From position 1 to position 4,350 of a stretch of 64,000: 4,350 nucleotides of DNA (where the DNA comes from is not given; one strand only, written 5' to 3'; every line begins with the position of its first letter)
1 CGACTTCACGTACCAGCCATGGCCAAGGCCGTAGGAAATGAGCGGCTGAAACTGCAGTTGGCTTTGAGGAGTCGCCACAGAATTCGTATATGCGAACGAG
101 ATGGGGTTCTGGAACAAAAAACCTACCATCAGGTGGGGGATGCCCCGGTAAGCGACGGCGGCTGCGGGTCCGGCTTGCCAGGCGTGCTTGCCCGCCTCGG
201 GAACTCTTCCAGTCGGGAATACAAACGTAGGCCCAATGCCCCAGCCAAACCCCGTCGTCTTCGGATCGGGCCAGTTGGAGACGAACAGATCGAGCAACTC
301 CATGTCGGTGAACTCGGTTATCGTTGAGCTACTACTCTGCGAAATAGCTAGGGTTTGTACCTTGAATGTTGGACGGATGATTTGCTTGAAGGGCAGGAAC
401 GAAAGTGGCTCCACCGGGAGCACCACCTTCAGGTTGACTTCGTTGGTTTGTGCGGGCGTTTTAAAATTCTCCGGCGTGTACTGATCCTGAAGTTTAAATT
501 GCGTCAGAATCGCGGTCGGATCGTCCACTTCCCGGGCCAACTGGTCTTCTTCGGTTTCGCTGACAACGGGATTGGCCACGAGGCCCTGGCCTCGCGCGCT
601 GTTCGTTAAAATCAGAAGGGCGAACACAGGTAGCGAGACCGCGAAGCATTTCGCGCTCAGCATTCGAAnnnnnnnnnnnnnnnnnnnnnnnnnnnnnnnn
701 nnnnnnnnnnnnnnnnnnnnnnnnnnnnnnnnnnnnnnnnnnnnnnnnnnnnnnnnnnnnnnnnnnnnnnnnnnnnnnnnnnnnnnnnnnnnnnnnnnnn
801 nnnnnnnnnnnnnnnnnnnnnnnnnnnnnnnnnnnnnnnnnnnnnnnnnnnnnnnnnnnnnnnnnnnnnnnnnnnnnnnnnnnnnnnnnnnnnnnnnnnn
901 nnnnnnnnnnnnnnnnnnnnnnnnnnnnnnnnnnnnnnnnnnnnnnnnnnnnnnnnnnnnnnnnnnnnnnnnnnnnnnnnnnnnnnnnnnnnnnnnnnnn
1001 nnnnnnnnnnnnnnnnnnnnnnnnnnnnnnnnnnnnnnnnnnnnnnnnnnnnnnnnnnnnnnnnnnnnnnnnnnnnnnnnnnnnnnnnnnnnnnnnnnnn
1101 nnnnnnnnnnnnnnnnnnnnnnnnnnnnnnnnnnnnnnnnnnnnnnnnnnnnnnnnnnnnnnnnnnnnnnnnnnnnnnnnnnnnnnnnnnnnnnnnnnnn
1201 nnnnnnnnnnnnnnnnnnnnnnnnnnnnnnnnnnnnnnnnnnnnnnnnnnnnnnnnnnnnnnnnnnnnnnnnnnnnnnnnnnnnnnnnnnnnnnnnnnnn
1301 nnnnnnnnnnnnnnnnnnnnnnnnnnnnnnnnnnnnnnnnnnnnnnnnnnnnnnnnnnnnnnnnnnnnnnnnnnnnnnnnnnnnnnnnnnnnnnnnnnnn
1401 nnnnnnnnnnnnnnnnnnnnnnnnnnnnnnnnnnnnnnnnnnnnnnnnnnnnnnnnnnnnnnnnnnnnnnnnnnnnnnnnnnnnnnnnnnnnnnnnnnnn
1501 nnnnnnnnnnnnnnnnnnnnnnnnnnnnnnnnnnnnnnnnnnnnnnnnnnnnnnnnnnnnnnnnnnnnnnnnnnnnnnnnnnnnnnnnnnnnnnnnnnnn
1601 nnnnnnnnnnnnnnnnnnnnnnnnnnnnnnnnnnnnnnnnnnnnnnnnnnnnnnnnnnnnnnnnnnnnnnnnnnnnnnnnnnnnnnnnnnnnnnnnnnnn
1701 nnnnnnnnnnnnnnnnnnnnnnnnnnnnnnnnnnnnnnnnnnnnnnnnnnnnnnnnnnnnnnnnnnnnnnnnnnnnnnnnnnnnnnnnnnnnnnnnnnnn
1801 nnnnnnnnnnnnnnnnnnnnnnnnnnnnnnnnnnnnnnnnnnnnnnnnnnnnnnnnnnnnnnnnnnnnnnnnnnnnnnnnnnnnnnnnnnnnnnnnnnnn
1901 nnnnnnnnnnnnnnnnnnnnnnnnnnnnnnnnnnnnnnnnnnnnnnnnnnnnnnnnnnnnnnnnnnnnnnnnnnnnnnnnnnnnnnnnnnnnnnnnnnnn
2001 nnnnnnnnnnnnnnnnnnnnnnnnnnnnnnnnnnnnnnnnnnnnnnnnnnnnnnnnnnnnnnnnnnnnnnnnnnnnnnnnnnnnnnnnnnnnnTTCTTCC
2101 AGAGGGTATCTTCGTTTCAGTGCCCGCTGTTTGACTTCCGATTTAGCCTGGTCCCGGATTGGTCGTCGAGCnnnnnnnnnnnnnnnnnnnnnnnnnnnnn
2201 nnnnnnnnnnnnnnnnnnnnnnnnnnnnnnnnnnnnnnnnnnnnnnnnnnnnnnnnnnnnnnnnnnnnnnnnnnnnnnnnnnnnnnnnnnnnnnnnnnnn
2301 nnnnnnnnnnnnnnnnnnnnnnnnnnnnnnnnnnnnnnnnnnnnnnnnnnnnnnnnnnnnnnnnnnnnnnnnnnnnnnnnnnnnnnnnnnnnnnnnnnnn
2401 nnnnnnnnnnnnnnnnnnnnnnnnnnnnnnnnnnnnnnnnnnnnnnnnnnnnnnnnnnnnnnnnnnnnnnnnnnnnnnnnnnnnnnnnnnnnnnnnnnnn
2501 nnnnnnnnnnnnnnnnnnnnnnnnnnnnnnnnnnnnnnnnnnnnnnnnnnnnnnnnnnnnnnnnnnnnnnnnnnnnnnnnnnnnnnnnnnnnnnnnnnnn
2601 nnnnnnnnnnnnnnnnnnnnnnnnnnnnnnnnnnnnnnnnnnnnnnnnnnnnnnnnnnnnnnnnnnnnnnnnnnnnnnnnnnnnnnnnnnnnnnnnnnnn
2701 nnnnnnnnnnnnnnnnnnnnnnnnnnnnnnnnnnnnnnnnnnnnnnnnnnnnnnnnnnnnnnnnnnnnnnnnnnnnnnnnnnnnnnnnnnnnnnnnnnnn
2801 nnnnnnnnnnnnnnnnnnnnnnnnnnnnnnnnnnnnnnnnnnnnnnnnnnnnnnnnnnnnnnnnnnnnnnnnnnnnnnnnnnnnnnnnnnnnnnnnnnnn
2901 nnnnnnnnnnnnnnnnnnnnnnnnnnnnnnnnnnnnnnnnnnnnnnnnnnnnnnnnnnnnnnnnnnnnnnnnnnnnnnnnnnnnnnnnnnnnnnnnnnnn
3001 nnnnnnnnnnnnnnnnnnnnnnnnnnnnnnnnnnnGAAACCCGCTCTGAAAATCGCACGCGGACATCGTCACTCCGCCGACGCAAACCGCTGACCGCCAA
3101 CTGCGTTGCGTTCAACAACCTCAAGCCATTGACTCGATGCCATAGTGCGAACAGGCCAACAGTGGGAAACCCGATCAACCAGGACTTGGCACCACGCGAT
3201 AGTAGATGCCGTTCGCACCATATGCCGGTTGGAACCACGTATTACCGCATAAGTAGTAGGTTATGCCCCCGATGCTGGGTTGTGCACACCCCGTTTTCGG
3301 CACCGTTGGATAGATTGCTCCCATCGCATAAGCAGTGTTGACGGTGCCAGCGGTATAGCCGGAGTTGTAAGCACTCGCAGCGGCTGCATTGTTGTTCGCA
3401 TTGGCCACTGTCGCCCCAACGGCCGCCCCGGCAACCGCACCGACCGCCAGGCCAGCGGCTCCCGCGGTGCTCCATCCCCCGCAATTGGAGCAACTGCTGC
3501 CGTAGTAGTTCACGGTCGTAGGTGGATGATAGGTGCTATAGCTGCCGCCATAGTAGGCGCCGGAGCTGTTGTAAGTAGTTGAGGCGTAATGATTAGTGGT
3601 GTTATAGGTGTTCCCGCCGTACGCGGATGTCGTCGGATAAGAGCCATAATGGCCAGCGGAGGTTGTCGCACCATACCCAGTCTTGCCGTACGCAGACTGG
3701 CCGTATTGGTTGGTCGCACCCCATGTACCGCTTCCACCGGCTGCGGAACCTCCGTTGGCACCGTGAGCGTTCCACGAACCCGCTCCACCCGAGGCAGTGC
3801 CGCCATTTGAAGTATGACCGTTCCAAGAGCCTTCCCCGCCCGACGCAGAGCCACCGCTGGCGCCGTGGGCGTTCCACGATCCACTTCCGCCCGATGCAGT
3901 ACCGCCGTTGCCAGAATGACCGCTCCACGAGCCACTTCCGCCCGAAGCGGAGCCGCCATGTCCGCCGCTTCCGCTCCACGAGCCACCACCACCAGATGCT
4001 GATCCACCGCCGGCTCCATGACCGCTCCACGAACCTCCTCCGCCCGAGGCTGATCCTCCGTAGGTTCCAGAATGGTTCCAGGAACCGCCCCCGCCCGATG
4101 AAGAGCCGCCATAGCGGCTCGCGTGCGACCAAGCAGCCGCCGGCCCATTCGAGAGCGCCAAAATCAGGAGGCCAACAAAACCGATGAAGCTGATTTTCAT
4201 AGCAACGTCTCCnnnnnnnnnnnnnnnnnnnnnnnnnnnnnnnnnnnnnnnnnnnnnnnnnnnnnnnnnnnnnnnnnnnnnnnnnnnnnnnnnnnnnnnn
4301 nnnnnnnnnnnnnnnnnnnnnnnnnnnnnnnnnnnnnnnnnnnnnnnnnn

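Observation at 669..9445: Eight co-oriented envelope genes forming one putative operon: lipoproteins, sulfatase, Gly-rich repeat protein and two outer-membrane proteins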

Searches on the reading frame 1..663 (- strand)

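Call 64: search_protein_families(library=pfam, proteins=[window:1-663:-], max_evalue=5)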
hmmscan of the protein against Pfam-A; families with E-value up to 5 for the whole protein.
window:1-663:- (221 aa): 1 family
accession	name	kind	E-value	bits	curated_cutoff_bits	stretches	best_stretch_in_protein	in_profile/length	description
PF13557.12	Phenol_MetA_deg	-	0.053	14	22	1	124-173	75-128/242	Putative MetA-pathway of phenol degradation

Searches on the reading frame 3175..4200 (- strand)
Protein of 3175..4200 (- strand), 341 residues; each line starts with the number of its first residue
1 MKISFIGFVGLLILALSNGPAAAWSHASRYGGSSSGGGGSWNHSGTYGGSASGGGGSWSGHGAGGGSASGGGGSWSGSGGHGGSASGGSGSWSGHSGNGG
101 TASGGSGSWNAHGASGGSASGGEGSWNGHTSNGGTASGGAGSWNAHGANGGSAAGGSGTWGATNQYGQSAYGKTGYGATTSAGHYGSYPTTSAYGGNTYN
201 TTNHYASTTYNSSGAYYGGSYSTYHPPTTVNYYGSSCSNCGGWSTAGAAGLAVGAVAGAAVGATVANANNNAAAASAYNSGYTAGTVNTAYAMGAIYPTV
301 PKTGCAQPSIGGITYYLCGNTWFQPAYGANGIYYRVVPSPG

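Call 3: search_protein_families(library=pfam, proteins=[window:3175-4200:-], max_evalue=0.01)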
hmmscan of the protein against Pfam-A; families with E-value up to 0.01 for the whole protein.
window:3175-4200:- (341 aa): 0 families

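Call 4: search_protein_families(library=ncbifam, proteins=[window:3175-4200:-], max_evalue=0.01)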
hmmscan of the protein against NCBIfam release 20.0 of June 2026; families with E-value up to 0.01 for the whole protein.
window:3175-4200:- (341 aa): 0 families

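Call 24: find_homologous_proteins(query=window:3175-4200:-, max_evalue=0.00001)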
Query window:3175-4200:- (341 aa): 241 proteins with E <= 0.00001 among 8000 candidates; the best 120 are listed.
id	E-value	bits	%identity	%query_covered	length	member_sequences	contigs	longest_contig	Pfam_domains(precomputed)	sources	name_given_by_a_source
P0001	1.2e-68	250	63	40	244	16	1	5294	-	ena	-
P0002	3.8e-68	248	65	39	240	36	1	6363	-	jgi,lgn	-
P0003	3.1e-64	236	66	37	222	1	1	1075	-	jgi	-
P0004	1.1e-62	231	58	43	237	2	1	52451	-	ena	-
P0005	6.2e-62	228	62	41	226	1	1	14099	-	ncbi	-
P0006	1.2e-60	224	52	43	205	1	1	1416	-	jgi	jgi:hypothetical protein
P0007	2.1e-60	223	61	43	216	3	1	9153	-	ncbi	-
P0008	4.0e-60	222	63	39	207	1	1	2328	-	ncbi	-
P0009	4.5e-60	222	50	74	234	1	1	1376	-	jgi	jgi:hypothetical protein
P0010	6.9e-60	221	-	-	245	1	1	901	-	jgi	-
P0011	7.4e-60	221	62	37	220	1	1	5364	-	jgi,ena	-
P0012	1.2e-59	221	47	99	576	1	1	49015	PF14366.12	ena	-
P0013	2.4e-59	220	63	39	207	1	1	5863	-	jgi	-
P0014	4.1e-59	219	60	39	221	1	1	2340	-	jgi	jgi:hypothetical protein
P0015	2.2e-58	216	54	61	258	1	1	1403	-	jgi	jgi:hypothetical protein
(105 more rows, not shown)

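Call 38: list_cluster_members(proteins=[P0121, window:3175-4200:-, window:4213-5142:-, window:2172-3035:-, window:7191-7955:-, window:5124-5414:-])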
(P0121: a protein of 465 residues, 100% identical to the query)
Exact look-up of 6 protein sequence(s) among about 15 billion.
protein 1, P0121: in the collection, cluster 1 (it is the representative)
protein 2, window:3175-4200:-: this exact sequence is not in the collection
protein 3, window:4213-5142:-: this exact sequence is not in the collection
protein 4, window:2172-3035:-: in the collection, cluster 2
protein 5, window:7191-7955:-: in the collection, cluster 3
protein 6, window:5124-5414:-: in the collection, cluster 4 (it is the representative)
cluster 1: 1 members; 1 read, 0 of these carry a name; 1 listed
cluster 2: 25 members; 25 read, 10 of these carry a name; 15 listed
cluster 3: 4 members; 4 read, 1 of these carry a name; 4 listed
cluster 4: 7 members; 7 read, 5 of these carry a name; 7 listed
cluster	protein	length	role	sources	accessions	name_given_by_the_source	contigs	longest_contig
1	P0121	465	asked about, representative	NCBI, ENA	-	-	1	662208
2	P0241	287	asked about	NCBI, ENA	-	-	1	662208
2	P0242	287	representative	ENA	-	-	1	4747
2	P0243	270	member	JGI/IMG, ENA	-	hypothetical protein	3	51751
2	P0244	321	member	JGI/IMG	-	hypothetical protein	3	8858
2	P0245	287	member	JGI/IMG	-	hypothetical protein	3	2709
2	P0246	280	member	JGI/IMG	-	hypothetical protein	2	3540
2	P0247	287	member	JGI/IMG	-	hypothetical protein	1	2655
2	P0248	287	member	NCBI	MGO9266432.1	MAG: hypothetical protein ACLQBA_16385 [Candidatus Binataceae bacterium]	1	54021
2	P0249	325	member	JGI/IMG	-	hypothetical protein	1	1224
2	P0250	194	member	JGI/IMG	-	hypothetical protein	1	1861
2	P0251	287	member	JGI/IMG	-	hypothetical protein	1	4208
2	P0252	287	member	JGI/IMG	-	hypothetical protein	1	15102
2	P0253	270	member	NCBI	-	-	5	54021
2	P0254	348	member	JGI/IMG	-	-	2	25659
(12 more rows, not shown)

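Call 59: predict_structure(alignment_id=A2)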
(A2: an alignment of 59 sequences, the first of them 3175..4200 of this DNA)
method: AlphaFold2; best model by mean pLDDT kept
length: 341 residues; sequences in the alignment: 59
mean_pLDDT: 64.4   pTM: 0.40
mean pLDDT of the five models: 64.4, 64.0, 63.2, 61.8, 61.6
residues with pLDDT >= 90: 44; 70-90: 137; 50-70: 45; < 50: 115
segments of 3 or more residues with pLDDT < 50: 21-26, 183-288
pLDDT, mean of each block of 10 residues (from residue 1): 82 72 50 70 74 77 76 76 76 75 75 69 74 74 71 71 74 61 39 34 36 34 36 41 37 37 41 43 48 91 91 95 93 95 84
secondary structure, 60 per line:
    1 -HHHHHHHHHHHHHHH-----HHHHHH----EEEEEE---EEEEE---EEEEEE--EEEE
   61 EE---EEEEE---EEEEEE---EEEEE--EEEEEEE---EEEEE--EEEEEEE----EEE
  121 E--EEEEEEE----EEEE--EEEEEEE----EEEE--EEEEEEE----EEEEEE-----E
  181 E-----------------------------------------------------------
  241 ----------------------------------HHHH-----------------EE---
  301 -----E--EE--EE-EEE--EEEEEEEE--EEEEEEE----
elements in order: H2-16 H22-27 E32-37 E41-45 E49-54 E57-62 E66-70 E74-79 E83-87 E90-96 E100-104 E107-113 E118-121 E124-130 E135-138 E141-147 E152-155 E158-164 E169-174 H275-278 E316-318 E321-328 E331-337

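Call 62: fold_search(model_id=the predicted structure, library=pdb)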
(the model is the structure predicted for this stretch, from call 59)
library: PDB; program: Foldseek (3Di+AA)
matches with E <= 10: 27; with E <= 0.001: 0
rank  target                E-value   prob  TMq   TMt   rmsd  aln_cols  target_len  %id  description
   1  7sa6_A                3.4e+00  0.13  0.06  0.10   4.9        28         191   18  fHbp mutant 2416 bound to Fab JAR5 (released 2022-10-05)
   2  2vg9                  4.9e+00  0.07  0.07  0.10   9.9        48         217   19  Crystal structure of Loop Swap mutant of Necallimastix patriciarum Xyn11A (released 2007-12-25)
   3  5i9q_A                5.7e+00  0.08  0.06  0.06   7.4        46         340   15  Crystal structure of 3BNC55 Fab in complex with 426c.TM4deltaV1-3 gp120 (released 2016-05-04)
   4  9c58_M                7.0e+00  0.14  0.07  0.19   2.0        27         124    7  AP-3 bound to myristoylated Arf1 (Q71L) (released 2024-12-18)
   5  5udm_B                7.0e+00  0.08  0.07  0.10   3.4        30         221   23  Phage-associated cell wall hydrolase PlyPy from Streptococcus pyogenes, space group P6522 (released 2017-12-27)
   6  6tby                  7.0e+00  0.07  0.07  0.07   4.0        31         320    6  Phycocyanobilin-adducted PAS-GAF bidomain of Sorghum bicolor phyB (released 2020-05-06)
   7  6x5c_D                7.0e+00  0.06  0.07  0.06  10.9        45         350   16  Asymmetric model of CD4-bound B41 HIV-1 Env SOSIP in complex with small molecule GO52 (released 2020-10-21)
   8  6tc5                  7.4e+00  0.07  0.05  0.06   5.7        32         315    9  Phytochromobilin-adducted PAS-GAF bidomain of Sorghum bicolor phyB (released 2020-05-06)
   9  4usg_A                7.4e+00  0.03  0.06  0.18   9.1        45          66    7  Crystal structure of PC4 W89Y mutant complex with DNA (released 2015-03-18)
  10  6iqi_B                8.2e+00  0.08  0.08  0.18   5.5        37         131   11  crystal structure of Arabidopsis thaliana Profilin 2 (released 2019-11-06)
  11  5ev0_B                8.2e+00  0.07  0.08  0.18   5.7        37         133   11  Crystal structure of ragweed profilin Amb a 8 in complex with poly-Pro14 (released 2016-06-08)
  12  7sqc_9F               8.2e+00  0.07  0.08  0.05   7.7        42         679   17  Ciliary C1 central pair apparatus isolated from Chlamydomonas reinhardtii (released 2022-04-13)
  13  4r4n_M                8.2e+00  0.05  0.06  0.06   6.9        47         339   19  Crystal structure of the anti-hiv-1 antibody 2.2c in complex with hiv-1 93ug037 gp120 (released 2014-11-05)
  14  4ye4_G                8.6e+00  0.05  0.06  0.06   8.3        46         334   22  Crystal Structure of Neutralizing Antibody HJ16 in Complex with HIV-1 gp120 (released 2015-07-22)
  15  4r4n_P                8.6e+00  0.05  0.06  0.06   6.9        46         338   20  Crystal structure of the anti-hiv-1 antibody 2.2c in complex with hiv-1 93ug037 gp120 (released 2014-11-05)
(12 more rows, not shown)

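Call 64: search_protein_families(library=pfam, proteins=[window:3175-4200:-], max_evalue=5)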
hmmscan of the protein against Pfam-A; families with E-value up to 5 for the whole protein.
window:3175-4200:- (341 aa): 0 families

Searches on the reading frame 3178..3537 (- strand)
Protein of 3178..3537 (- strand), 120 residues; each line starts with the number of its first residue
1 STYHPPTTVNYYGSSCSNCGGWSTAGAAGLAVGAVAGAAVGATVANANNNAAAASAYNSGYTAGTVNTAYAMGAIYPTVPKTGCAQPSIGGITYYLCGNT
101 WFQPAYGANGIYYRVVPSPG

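Call 78: search_protein_representatives(protein=window:3178-3537:-)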
Query: 120 residues. Proteins with E-value up to 0.001 (for the whole library): 427; up to 1e-10: 137; up to 1e-30: 3. The best 150 are listed.
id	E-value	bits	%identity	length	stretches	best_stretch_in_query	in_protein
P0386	9.6e-36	139.1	72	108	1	9-119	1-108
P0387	1.7e-35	138.3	67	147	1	3-119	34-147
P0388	8.7e-34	132.8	71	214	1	3-119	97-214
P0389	4.0e-29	117.7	77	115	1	9-97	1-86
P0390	2.0e-28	115.5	60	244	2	49-119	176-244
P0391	3.0e-27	111.7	63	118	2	55-119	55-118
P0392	2.1e-25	105.7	62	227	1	14-119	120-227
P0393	1.1e-24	103.4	68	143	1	1-94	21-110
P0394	1.5e-24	102.9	67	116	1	9-119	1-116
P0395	1.9e-24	102.6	66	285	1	2-119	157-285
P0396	2.0e-24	102.6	62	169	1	3-120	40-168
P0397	5.0e-24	101.3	61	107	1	18-119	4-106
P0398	1.5e-23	99.8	59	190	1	3-119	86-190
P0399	4.4e-23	98.2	58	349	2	39-119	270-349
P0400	3.2e-22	95.4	61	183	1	1-119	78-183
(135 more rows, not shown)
